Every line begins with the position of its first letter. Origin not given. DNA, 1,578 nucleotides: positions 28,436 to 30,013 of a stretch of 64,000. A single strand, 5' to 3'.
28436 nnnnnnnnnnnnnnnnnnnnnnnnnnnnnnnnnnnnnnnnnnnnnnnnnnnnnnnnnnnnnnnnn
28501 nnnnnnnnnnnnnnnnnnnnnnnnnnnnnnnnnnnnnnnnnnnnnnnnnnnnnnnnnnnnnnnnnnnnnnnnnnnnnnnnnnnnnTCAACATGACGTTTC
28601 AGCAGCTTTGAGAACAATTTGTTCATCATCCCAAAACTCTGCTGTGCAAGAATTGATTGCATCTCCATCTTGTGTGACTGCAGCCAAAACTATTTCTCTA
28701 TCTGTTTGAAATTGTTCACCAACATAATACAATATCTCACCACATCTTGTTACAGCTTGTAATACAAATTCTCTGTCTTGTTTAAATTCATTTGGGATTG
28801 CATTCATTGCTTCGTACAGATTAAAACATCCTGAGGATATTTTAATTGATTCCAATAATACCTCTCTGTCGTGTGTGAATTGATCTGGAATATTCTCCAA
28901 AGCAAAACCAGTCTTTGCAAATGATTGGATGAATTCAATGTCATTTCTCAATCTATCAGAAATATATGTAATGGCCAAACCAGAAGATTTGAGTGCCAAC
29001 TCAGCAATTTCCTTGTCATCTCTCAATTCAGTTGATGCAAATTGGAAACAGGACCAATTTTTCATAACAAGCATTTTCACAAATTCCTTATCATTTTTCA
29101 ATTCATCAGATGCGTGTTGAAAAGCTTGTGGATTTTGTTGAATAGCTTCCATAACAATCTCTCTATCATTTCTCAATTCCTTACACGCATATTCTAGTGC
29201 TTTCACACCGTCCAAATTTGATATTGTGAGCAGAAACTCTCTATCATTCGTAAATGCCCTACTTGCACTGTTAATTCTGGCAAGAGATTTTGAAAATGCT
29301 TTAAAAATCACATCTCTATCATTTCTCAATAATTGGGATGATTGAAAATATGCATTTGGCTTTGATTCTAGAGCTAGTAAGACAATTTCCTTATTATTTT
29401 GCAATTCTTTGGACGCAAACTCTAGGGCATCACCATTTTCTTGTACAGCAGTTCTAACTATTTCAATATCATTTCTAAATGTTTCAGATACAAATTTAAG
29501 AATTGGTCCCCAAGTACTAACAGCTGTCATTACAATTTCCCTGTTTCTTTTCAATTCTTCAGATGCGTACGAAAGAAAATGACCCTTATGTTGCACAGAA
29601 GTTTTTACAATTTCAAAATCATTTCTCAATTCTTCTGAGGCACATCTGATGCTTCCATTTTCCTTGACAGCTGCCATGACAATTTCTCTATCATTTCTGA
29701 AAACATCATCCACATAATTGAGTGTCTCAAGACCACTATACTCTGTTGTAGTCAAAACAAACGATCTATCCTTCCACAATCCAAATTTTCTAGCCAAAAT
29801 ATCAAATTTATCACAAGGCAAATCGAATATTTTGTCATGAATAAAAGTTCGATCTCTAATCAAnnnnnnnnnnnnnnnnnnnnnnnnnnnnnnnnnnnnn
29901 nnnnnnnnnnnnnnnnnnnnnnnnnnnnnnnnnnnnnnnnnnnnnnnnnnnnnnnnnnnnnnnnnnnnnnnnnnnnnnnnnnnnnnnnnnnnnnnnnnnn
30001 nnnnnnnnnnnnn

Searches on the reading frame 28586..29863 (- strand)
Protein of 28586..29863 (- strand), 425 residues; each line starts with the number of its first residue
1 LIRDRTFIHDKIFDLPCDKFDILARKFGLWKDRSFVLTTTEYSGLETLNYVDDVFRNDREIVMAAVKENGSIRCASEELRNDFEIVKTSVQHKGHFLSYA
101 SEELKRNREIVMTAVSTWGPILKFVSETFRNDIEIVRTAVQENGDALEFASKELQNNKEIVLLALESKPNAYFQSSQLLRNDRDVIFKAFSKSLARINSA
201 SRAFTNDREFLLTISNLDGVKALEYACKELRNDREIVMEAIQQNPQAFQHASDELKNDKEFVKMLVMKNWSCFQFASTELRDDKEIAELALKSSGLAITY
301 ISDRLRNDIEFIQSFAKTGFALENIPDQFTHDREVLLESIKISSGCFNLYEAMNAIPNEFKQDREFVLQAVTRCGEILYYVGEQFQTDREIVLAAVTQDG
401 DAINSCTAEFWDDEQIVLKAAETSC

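Call 13: search_protein_families(library=pfam, proteins=[window:28586-29863:-], max_evalue=0.001)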
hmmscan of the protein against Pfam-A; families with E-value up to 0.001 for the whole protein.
window:28586-29863:- (425 aa): 2 families
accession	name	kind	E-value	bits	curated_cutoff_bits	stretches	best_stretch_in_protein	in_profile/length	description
PF13475.11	DUF4116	-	4.3e-111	362.7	24.9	10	233-281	1-49/49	Domain of unknown function (DUF4116)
PF23439.1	DUF7124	-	0.00098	19.7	27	0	353-412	41-99/111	Domain of unknown function (DUF7124)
